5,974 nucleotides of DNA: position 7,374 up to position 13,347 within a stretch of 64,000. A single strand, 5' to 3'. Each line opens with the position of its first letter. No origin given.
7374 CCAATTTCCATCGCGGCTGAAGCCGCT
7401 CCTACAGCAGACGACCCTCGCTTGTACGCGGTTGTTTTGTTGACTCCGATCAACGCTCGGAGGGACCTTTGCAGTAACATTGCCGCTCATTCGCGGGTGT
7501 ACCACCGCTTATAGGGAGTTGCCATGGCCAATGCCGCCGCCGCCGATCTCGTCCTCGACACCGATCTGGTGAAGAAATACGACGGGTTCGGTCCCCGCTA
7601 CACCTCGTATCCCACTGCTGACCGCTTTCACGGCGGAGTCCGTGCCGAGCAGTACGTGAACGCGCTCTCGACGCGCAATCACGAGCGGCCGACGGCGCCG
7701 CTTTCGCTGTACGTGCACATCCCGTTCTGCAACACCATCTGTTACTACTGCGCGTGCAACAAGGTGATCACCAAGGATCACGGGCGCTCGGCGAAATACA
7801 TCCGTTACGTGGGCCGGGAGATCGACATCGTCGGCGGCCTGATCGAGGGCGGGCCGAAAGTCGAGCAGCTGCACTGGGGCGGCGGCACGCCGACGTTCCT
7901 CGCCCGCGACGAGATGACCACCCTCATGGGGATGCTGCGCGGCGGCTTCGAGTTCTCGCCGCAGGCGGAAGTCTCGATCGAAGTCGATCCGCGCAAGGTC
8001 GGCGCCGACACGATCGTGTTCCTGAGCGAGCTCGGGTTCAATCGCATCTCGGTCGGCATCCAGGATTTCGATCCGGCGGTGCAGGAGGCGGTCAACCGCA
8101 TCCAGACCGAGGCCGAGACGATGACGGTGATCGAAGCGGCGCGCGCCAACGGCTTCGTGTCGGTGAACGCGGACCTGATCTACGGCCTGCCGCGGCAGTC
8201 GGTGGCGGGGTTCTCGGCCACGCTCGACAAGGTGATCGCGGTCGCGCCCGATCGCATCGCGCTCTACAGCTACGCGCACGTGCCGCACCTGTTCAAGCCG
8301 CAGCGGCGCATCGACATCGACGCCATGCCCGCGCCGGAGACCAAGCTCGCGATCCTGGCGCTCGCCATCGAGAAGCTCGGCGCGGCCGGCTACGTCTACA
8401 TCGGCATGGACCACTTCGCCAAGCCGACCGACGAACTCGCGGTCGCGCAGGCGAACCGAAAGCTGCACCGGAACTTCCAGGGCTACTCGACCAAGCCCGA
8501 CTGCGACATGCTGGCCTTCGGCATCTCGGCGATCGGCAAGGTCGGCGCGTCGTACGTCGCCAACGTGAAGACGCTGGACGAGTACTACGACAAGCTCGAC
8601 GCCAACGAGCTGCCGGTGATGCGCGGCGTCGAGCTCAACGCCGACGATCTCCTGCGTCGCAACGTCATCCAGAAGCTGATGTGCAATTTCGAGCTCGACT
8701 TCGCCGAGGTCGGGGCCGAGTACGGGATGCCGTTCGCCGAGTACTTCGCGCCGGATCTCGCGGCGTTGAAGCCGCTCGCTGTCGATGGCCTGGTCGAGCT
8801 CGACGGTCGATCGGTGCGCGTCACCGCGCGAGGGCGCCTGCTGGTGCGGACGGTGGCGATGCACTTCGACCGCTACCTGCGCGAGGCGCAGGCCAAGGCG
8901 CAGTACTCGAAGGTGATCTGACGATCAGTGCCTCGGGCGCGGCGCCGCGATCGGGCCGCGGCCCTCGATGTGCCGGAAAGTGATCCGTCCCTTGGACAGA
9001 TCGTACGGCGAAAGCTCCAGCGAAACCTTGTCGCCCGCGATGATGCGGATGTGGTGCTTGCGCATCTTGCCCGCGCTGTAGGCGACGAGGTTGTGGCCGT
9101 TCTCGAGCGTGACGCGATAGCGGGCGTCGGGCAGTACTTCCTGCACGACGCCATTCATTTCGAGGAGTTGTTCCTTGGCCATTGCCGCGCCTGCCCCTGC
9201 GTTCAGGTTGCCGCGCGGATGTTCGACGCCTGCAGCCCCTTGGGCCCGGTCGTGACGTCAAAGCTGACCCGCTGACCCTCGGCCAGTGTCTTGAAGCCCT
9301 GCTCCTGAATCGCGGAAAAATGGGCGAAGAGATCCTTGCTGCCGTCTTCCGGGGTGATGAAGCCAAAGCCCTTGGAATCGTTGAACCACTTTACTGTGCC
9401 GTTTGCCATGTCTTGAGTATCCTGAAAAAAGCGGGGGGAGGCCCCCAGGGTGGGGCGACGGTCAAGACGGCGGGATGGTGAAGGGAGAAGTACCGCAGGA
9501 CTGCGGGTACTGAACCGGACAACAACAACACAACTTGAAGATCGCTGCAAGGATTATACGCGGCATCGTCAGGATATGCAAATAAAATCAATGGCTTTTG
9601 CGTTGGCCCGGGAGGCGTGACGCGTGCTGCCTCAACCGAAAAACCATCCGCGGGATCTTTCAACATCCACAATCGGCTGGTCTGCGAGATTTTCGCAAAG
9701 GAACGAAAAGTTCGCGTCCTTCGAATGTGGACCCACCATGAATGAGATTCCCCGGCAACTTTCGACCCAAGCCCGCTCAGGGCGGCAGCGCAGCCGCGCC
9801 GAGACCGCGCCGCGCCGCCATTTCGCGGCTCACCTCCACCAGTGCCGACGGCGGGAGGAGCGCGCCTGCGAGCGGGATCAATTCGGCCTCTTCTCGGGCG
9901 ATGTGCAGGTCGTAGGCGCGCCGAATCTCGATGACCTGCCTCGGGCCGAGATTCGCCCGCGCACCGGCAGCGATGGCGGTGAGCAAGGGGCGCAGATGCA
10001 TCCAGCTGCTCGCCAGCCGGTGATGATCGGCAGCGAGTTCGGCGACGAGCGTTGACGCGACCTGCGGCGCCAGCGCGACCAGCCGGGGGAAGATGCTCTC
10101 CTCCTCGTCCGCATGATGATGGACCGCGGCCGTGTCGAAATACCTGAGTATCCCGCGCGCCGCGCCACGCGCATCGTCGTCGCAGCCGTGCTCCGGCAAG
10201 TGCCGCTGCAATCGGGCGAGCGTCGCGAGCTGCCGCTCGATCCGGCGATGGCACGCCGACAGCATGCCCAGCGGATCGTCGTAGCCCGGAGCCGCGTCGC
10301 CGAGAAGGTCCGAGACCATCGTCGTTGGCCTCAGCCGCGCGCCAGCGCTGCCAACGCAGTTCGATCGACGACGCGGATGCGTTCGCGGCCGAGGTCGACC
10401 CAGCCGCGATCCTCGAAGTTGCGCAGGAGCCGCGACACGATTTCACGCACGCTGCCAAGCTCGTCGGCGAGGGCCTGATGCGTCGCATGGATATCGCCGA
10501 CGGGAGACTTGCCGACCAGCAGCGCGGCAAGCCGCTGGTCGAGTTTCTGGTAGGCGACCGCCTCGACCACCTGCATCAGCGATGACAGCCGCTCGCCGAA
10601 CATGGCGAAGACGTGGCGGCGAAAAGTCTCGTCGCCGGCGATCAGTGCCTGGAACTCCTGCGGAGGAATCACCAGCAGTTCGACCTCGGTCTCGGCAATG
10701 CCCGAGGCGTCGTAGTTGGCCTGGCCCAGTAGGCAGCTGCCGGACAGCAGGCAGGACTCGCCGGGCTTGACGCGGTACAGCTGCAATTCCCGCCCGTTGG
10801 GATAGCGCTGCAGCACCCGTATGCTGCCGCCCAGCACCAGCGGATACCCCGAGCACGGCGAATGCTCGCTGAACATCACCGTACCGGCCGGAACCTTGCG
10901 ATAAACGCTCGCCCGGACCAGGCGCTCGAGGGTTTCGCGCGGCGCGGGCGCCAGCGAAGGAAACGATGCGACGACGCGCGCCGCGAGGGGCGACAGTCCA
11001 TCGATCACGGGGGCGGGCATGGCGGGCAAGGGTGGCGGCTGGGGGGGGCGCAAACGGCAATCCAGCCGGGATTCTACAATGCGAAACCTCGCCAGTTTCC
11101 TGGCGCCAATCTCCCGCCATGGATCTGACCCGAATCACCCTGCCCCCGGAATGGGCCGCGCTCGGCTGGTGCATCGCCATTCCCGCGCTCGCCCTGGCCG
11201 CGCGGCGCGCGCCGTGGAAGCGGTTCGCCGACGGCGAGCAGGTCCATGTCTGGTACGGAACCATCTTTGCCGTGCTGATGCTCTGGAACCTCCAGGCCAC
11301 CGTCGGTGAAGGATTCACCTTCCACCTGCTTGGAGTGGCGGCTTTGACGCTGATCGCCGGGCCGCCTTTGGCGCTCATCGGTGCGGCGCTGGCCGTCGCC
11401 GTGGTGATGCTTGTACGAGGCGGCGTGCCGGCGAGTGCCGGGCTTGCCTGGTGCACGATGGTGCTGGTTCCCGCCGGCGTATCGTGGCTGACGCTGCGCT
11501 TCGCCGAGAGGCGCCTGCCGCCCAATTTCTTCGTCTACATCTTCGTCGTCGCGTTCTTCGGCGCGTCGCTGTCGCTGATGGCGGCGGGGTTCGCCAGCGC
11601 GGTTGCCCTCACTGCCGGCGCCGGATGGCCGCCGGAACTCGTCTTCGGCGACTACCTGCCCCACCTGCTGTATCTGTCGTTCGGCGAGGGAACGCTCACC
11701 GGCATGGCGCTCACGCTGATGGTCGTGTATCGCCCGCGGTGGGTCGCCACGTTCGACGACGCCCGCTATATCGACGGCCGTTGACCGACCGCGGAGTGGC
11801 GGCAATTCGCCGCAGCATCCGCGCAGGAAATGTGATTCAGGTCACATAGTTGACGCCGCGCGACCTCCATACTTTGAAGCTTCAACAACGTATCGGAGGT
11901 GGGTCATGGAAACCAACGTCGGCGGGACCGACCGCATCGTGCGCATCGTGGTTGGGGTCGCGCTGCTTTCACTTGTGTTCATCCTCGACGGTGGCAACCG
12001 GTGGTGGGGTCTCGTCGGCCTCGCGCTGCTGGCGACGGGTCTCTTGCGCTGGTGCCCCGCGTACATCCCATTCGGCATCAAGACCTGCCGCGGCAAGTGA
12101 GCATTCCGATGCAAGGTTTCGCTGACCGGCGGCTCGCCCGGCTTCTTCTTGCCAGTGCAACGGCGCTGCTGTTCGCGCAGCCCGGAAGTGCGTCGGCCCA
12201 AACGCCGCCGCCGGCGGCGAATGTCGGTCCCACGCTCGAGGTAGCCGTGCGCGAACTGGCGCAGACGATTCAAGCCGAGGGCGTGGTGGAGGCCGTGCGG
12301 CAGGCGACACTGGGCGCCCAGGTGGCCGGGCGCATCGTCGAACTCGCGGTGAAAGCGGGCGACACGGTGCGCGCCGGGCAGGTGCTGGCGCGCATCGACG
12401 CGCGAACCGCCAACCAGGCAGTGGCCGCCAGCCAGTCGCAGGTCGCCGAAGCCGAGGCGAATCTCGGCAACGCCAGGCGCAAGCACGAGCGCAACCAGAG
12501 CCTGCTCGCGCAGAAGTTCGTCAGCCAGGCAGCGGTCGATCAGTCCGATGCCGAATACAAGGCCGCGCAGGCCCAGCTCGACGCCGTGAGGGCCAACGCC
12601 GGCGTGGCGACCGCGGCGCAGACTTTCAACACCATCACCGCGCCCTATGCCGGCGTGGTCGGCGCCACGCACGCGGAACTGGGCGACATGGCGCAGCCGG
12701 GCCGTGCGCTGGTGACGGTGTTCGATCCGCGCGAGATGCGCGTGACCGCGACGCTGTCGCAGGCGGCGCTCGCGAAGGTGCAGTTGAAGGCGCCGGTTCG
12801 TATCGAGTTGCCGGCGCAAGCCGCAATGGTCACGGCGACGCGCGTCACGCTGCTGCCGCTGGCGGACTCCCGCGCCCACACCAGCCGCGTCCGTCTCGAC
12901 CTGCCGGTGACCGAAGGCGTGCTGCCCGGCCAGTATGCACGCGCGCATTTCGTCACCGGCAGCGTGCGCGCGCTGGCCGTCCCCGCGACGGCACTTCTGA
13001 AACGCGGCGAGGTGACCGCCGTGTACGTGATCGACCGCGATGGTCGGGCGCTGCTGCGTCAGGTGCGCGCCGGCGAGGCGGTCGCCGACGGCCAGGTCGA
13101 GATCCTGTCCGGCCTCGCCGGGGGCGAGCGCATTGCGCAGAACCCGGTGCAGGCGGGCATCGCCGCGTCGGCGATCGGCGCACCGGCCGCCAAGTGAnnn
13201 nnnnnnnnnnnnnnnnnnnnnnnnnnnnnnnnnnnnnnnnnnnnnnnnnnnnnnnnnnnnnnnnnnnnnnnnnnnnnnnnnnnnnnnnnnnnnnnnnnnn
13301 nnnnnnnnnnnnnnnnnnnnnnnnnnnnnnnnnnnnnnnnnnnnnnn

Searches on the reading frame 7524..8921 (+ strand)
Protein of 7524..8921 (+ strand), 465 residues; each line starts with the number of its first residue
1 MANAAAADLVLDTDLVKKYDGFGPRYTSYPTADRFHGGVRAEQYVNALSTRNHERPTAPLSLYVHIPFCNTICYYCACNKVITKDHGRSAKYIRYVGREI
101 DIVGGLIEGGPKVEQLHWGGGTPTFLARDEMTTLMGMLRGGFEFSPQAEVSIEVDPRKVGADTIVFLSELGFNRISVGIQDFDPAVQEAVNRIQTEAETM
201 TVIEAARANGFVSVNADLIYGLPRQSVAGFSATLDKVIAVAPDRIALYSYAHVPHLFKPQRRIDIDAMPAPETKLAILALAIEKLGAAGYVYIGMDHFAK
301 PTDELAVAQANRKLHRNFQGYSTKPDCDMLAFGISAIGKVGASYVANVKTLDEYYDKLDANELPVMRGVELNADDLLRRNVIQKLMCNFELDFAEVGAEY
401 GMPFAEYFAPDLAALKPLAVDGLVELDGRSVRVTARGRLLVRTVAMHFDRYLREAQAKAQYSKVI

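Call 49: search_protein_families(library=ncbifam, proteins=[window:7524-8921:+])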
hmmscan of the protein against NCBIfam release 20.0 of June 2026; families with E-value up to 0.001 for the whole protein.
window:7524-8921:+ (465 aa): 18 families
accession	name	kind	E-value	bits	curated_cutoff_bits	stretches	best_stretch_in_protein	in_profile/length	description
TIGR00538.1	hemN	equivalog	7.2e-175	582.2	324.95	1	11-465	3-454/454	oxygen-independent coproporphyrinogen III oxidase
NF006067.1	PRK08208.1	equivalog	2.2e-53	181.7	380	1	46-440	22-406/427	STM4012 family radical SAM protein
TIGR04107.1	rSAM_HutW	equivalog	2.8e-48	164.8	400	1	39-446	19-412/419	heme anaerobic degradation radical SAM methyltransferase ChuW/HutW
TIGR00539.1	hemN_rel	equivalog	4.6e-41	141.1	205.4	1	60-388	1-312/361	radical SAM family heme chaperone HemW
TIGR03994.1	rSAM_HemZ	equivalog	1.9e-38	132.7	321.4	1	58-251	83-277/401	coproporphyrinogen dehydrogenase HemZ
NF006385.0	PRK08629.1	equivalog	3.8e-30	105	355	1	61-249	54-235/439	coproporphyrinogen III oxidase family protein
NF006064.0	PRK08207.2-2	equivalog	1.5e-27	96.7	504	1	60-250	145-338/465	coproporphyrinogen III oxidase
NF006061.0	PRK08207.1-4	equivalog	1.2e-23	83.7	702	1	60-248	174-366/501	coproporphyrinogen III oxidase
NF006060.0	PRK08207.1-3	equivalog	2.9e-20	72.5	653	1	59-248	149-342/477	coproporphyrinogen III oxidase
NF004567.0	PRK05904.1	equivalog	3.4e-20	72.5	355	1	62-258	9-200/353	coproporphyrinogen III oxidase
NF006066.0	PRK08207.2-5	equivalog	4.3e-20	71.8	1117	1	60-251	191-385/518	coproporphyrinogen III oxidase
NF005133.0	PRK06582.1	equivalog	1.9e-19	70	597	1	58-249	10-198/390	coproporphyrinogen III oxidase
NF006059.0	PRK08207.1-1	equivalog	1.9e-19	69.8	1012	1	60-249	172-365/496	coproporphyrinogen III oxidase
NF006063.0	PRK08207.2-1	equivalog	2.3e-16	59.5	1074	1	60-250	193-386/518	coproporphyrinogen III oxidase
NF006062.0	PRK08207.1-5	equivalog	2.9e-14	52.8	1007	1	59-248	148-341/476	coproporphyrinogen III oxidase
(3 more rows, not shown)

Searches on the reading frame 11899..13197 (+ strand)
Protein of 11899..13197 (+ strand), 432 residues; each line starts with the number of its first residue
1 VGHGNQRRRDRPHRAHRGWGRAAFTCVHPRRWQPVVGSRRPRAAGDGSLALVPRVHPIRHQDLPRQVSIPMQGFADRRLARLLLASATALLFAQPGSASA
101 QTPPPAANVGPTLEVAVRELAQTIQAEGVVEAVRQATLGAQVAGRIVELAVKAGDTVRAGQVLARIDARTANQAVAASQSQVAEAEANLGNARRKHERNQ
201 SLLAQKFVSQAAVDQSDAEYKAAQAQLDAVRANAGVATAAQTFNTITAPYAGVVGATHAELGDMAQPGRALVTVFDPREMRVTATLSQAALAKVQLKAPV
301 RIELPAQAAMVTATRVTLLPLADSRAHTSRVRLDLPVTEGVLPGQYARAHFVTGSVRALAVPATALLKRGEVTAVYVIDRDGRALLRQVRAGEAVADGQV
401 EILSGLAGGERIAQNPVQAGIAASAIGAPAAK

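Call 49: search_protein_families(library=ncbifam, proteins=[window:11899-13197:+])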
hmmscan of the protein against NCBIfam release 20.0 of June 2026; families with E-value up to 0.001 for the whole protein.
window:11899-13197:+ (432 aa): 27 families (the best 25 are shown)
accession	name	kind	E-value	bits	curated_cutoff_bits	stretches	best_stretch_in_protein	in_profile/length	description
TIGR01730.1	RND_mfp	subfamily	4.5e-58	196.7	94.9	1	112-415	3-308/322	efflux RND transporter periplasmic adaptor subunit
TIGR00999.1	8a0102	subfamily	1.8e-33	115.8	319.3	1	154-414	1-264/271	CzcB/NccB family metal efflux transporter periplasmic adaptor subunit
NF008589.1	PRK11556.1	equivalog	6.7e-20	71.3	391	1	117-414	66-373/392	MdtA/MuxA family multidrug efflux RND transporter periplasmic adaptor subunit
NF007132.1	PRK09578.1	equivalog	1.9e-19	69.7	512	2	77-253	7-183/396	MexX/AxyX family multidrug efflux RND transporter periplasmic adaptor subunit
NF008606.0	PRK11578.1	equivalog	7.2e-17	61.6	342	1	111-412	37-360/371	macrolide transporter subunit MacA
NF033138.2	RND-peri-MexC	equivalog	1.6e-16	60.4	625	1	85-422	10-364/375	MexC family multidrug efflux RND transporter periplasmic adaptor subunit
TIGR00998.1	8a0101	subfamily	5.3e-15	55.2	390.8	2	132-190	39-97/334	EmrA/EmrK family multidrug efflux transporter periplasmic adaptor subunit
NF000272.2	OqxA_adapt_sub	exception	6.6e-15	55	835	1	90-418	22-368/391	multidrug efflux RND transporter periplasmic adaptor subunit OqxA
NF007362.0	PRK09859.1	equivalog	1.5e-14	54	738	1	136-427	62-373/385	multidrug transporter subunit MdtE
NF045904.1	RND-peri-MexE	equivalog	2.2e-13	49.8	714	1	81-422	9-362/390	multidrug efflux RND transporter periplasmic adaptor subunit MexE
NF011604.1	PRK15030.1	equivalog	3.1e-12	46.2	765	1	117-416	47-363/397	multidrug efflux RND transporter periplasmic adaptor subunit AcrA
NF007785.0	PRK10476.1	equivalog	2.4e-11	43.1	376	3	137-195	50-108/347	multidrug transporter subunit MdtN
NF007303.0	PRK09783.1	subfamily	2.4e-11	42.7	390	1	239-414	210-386/414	copper/silver efflux system membrane fusion protein CusB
NF002939.0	PRK03598.1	equivalog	4.8e-11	42.4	393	1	133-220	42-131/332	secretion protein HlyD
NF007850.1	PRK10559.1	equivalog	1.3e-10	40.9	400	1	139-302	44-206/303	p-hydroxybenzoic acid efflux pump subunit AaeA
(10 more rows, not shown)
